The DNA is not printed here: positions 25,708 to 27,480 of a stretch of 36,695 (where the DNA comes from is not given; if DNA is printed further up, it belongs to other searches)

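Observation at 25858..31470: Four-gene porin-cytochrome operon: candidate extracellular electron-transfer conduit of an uncharacterised type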

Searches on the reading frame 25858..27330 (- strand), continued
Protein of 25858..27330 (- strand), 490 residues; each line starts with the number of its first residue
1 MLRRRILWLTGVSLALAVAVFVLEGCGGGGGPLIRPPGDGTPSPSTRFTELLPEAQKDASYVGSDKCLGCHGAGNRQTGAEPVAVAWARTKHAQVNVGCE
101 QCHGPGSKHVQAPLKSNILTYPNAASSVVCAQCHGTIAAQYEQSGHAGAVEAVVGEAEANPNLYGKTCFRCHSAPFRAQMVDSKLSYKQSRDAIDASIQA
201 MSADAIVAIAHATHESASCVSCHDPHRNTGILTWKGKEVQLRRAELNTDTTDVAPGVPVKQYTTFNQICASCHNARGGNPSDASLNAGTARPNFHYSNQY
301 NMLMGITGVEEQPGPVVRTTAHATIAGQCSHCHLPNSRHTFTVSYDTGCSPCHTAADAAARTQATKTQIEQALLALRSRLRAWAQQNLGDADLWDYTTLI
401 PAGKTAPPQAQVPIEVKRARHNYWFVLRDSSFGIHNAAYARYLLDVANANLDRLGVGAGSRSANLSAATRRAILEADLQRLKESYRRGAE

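Call 53: fold_search(model_id=the predicted structure, library=pdb)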
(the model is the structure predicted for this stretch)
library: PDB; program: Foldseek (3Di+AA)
matches with E <= 10: 45; with E <= 0.001: 3
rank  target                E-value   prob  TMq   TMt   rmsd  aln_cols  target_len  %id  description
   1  6qvm_A                1.4e-07  1.00  0.44  0.34  10.1       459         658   19  Undecaheme cytochrome from S-layer of Carboxydothermus ferrireducens (released 2020-03-25)
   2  6i5b_A                2.1e-05  1.00  0.44  0.45   5.2       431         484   18  Crystal Structure of Outer Cell Wall Cytochrome OcwA (released 2019-09-25)
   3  6i5b_B                5.1e-05  1.00  0.44  0.45   5.3       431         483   18  Crystal Structure of Outer Cell Wall Cytochrome OcwA (released 2019-09-25)
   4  3ttb_A                1.1e-03  1.00  0.40  0.38  14.1       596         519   14  Structure of the Thioalkalivibrio paradoxus cytochrome c nitrite reductase in complex with sulfite (released 2011-10-05)
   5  1oah_A                3.8e-03  1.00  0.28  0.29  11.8       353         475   17  Cytochrome c Nitrite Reductase from Desulfovibrio desulfuricans ATCC 27774: The relevance of the two calcium sites in  (released 2003-05-08)
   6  8rv0                  4.6e-03  1.00  0.40  0.40  12.6       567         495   14  Crystal structure of octaheme nitrite reductase from Trichlorobacter ammonificans in complex with nitrite (released 2024-03-27)
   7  3mmo_A                6.4e-03  1.00  0.38  0.36  15.8       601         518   13  Structure of the Thioalkalivibrio nitratireducens cytochrome c nitrite reductase in complex with cyanide (released 2010-09-29)
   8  1oah_B                8.5e-03  0.99  0.28  0.28  11.4       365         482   15  Cytochrome c Nitrite Reductase from Desulfovibrio desulfuricans ATCC 27774: The relevance of the two calcium sites in  (released 2003-05-08)
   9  3sxq_B                1.4e-02  0.99  0.40  0.38  13.6       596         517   14  Structure of a hexameric multiheme c nitrite reductase from the extremophile bacterium Thiolkalivibrio paradoxus (released 2012-09-26)
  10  6v0a_C                1.9e-02  0.99  0.33  0.36  10.4       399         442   14  Crystal structure of cytochrome c nitrite reductase from the bacterium Geobacter lovleyi with bound sulfate (released 2020-06-17)
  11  8bcx_D                2.5e-02  0.97  0.31  0.34  12.5       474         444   12  Crystal structure of NrfA-1 from Geobacter metallireducens (released 2023-08-30)
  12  3rkh_A                2.5e-02  0.96  0.36  0.34  15.9       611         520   13  Structure of the Thioalkalivibrio nitratireducens cytochrome c nitrite reductase in a complex with nitrite (full occup (released 2011-06-15)
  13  8bcx_B                2.9e-02  0.94  0.29  0.32  12.5       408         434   14  Crystal structure of NrfA-1 from Geobacter metallireducens (released 2023-08-30)
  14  2j7a_H                5.6e-02  0.94  0.29  0.29  12.1       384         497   14  Crystal structure of cytochrome c nitrite reductase NrfHA complex from Desulfovibrio vulgaris (released 2006-12-06)
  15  4wjy_A                6.1e-02  0.87  0.32  0.35  13.1       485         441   14  Esherichia coli nitrite reductase NrfA H264N (released 2015-03-11)
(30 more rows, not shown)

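Call 84: search_solved_structures(query=A2, max_evalue=0.0001, show_alignments=5)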
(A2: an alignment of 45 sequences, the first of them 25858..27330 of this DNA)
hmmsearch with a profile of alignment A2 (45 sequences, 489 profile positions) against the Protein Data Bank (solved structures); distinct sequences matched with E-value up to 0.0001: 5.
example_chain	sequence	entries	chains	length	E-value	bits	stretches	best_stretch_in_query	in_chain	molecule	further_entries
6i5b_A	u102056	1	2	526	2.5e-15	59.3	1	66-134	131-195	Uncharacterized protein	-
6qvm_A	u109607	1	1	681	5.8e-14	54.7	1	66-229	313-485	Multiheme cytochrome cf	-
4rkm_A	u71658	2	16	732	1.8e-07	33.4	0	115-158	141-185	MccA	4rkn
3ubr_A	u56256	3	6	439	4.3e-05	25.5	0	77-137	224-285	Cytochrome c-552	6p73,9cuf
8rv0_Y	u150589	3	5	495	9e-05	24.4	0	165-409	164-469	Octaheme cytochrome c nitrite reductase | Octaheme nitrite c cytochrome c reductase | Octaheme nitrite reductase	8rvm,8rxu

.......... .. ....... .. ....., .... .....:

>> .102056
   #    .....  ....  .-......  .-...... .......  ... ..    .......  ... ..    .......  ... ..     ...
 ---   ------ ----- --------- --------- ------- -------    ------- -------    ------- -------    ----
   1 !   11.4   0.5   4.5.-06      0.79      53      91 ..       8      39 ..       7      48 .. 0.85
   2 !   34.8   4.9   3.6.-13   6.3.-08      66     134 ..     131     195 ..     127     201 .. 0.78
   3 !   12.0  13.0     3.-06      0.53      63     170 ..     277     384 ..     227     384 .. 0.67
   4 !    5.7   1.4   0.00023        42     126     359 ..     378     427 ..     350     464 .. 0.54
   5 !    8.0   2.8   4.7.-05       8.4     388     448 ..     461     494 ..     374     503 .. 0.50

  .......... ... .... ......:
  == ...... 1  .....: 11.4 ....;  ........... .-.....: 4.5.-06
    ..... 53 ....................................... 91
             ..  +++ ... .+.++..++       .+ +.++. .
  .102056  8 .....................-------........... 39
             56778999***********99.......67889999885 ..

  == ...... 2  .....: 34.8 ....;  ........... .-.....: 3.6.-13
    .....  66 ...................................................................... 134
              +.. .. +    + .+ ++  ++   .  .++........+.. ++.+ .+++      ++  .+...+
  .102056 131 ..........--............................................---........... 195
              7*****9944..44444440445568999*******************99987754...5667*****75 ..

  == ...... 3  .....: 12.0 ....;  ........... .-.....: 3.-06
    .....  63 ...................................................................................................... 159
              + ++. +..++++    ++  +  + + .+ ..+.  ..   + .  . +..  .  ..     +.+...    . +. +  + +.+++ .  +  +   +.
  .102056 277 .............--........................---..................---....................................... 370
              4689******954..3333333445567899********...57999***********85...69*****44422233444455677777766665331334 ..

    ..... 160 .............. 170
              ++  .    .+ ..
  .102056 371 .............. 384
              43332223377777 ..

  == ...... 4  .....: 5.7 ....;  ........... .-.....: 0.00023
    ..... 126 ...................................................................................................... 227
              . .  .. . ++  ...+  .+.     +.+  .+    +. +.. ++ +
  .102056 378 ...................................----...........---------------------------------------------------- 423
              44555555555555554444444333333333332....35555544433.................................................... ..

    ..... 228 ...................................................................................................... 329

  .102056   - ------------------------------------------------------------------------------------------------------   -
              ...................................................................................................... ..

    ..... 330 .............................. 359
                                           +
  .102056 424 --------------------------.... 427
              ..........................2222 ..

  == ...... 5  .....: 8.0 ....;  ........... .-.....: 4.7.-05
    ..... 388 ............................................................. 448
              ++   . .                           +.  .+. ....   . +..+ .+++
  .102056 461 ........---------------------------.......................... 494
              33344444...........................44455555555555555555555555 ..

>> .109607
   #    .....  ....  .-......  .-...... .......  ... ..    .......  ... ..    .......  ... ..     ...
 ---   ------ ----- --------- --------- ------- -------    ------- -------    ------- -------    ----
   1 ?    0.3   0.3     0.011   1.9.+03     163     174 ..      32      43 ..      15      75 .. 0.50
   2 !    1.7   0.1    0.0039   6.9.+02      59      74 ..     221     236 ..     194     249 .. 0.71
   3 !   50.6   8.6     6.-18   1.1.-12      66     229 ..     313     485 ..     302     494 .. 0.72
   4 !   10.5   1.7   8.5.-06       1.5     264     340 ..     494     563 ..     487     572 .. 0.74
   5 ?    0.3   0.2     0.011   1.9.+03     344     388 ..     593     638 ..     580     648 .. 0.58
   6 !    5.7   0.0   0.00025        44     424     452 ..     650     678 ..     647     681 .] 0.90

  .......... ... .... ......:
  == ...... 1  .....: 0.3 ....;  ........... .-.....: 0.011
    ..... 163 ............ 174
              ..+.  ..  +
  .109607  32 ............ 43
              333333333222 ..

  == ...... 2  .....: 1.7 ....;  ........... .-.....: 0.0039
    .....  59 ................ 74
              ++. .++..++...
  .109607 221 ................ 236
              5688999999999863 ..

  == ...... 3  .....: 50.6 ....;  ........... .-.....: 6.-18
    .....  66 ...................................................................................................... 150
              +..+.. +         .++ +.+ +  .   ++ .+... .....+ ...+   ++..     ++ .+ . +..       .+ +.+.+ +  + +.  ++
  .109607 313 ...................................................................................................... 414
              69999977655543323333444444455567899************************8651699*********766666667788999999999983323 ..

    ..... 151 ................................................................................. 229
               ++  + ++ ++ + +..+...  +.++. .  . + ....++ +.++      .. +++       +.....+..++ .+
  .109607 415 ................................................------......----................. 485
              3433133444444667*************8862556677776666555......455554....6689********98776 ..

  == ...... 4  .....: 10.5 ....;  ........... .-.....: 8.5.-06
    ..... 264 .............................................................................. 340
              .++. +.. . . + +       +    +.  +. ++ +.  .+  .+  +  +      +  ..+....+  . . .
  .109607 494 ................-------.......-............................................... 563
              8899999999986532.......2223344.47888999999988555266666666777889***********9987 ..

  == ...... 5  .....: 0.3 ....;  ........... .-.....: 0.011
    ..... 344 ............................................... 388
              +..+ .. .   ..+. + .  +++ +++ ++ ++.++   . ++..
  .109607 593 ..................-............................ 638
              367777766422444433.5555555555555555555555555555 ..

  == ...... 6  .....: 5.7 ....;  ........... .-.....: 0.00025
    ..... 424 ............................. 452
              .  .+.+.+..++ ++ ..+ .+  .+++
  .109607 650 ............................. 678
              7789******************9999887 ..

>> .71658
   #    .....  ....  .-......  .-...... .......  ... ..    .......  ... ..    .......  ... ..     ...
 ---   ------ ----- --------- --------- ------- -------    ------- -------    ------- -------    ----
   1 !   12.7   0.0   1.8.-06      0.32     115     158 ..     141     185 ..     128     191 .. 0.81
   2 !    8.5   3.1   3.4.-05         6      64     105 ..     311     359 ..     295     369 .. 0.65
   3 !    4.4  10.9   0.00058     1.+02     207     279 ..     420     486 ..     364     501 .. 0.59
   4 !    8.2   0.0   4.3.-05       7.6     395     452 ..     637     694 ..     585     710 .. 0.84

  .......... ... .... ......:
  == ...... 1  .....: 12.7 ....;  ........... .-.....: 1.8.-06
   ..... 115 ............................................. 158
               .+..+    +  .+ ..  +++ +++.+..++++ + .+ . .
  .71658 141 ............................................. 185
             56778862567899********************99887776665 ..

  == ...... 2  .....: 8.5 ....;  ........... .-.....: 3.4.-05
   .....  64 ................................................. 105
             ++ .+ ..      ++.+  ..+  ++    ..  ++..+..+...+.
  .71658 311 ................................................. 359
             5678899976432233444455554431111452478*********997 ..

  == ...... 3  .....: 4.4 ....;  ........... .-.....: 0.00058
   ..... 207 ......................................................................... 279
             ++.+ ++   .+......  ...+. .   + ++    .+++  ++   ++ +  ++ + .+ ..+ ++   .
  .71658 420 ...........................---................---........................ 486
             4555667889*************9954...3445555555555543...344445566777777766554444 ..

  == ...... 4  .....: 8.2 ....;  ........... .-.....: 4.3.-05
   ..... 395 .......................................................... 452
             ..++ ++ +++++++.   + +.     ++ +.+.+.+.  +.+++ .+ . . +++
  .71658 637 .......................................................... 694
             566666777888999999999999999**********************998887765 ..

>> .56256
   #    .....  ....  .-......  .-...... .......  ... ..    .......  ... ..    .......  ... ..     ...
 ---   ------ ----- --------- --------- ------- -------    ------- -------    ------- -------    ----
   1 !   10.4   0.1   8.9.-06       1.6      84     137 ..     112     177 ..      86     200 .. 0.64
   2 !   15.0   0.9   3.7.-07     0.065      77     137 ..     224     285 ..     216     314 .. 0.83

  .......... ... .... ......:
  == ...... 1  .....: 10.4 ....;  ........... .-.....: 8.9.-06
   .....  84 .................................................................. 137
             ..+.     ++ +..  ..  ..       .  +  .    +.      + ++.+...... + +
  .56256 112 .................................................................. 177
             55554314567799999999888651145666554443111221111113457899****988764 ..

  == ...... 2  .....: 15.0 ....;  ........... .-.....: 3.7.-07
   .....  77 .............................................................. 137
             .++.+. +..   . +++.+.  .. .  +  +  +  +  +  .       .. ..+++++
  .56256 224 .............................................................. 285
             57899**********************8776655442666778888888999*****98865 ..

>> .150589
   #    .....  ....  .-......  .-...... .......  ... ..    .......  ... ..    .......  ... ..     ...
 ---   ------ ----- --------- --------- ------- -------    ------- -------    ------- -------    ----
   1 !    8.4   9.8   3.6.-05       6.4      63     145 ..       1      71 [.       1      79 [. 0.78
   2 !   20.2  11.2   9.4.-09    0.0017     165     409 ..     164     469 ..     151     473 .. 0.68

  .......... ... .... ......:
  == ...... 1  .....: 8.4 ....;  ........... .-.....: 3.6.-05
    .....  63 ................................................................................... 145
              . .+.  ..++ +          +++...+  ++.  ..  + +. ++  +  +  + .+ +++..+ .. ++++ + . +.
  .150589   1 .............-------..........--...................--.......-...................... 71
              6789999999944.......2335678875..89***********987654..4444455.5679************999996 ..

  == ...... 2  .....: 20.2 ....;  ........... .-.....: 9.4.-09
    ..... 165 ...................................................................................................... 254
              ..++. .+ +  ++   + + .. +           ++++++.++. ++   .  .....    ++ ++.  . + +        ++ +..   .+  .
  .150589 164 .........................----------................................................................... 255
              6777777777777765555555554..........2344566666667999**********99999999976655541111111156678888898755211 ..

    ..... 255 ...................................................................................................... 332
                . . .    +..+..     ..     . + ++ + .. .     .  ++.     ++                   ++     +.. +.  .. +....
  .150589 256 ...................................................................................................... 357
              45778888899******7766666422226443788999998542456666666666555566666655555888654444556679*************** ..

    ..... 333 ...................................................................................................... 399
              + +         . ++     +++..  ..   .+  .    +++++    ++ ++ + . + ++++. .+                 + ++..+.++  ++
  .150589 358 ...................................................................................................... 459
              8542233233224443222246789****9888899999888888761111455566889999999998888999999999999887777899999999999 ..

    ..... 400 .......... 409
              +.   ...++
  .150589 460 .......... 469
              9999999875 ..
